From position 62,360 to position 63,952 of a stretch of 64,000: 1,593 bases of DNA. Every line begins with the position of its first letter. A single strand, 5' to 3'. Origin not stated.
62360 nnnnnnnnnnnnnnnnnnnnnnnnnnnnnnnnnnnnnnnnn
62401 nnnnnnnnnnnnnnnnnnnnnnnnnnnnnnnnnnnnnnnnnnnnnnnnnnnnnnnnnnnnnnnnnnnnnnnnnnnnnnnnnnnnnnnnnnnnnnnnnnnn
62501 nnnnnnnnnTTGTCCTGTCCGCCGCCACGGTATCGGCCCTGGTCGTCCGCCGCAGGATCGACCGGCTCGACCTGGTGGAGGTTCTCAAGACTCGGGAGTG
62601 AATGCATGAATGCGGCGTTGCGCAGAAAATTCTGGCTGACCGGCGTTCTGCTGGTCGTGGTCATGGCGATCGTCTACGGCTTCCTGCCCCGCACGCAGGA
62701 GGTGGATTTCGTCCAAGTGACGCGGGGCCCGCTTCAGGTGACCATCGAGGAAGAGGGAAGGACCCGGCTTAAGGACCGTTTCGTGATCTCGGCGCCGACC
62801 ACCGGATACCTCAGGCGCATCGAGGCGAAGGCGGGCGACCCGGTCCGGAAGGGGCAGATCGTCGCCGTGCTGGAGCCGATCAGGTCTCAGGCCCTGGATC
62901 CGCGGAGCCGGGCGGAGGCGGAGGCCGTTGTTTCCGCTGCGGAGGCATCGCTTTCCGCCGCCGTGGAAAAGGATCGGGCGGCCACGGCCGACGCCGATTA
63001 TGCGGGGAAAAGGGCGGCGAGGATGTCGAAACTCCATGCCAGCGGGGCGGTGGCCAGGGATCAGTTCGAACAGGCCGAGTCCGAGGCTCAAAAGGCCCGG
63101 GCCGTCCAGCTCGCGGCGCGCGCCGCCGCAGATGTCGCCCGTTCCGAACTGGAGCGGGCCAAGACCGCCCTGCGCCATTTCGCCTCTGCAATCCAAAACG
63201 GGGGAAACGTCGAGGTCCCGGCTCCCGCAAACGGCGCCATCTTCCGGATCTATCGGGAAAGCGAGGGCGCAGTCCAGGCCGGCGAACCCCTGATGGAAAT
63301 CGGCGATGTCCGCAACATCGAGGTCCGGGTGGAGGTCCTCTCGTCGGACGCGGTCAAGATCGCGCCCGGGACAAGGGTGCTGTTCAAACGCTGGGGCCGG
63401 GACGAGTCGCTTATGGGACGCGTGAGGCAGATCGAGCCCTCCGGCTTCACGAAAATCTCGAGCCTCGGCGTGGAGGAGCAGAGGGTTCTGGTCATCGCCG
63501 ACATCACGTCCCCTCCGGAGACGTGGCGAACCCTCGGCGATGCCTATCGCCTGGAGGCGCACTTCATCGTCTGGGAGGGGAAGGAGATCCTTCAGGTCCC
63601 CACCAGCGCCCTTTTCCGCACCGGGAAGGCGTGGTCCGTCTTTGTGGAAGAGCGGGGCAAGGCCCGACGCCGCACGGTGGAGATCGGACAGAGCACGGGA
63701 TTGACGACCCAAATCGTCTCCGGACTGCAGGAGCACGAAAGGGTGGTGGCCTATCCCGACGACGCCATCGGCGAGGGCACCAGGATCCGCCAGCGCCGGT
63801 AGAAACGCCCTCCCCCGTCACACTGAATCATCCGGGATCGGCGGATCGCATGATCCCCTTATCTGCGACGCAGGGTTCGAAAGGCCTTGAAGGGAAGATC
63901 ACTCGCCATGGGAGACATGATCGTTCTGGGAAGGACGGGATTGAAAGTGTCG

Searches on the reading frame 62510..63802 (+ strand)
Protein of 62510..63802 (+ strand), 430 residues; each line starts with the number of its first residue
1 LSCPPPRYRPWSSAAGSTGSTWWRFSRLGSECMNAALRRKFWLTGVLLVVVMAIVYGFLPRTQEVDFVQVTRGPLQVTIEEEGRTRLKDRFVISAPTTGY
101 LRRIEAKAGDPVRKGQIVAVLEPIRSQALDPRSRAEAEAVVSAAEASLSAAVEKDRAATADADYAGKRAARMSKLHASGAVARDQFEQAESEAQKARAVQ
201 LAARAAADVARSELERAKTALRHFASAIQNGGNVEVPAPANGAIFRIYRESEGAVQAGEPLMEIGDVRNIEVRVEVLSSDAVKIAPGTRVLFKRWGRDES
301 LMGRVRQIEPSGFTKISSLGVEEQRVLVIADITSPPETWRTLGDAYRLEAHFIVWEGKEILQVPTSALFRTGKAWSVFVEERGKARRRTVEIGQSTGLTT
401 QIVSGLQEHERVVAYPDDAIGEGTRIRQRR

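Call 71: search_protein_families(library=pfam, proteins=[window:62510-63802:+], max_evalue=0.001)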
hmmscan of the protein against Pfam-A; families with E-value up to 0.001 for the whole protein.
window:62510-63802:+ (430 aa): 3 families
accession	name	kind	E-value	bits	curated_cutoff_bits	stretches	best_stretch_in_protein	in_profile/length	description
PF13437.12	HlyD_3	-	1.9e-12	48.3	22.2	1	236-335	2-96/106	HlyD family secretion protein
PF16576.10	HlyD_D23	-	4.9e-09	36.2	30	1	92-310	21-186/214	Barrel-sandwich domain of CusB or HlyD membrane-fusion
PF00364.28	Biotin_lipoyl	-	1.1e-07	31.9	22.1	0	233-264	42-73/73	Biotin-requiring enzyme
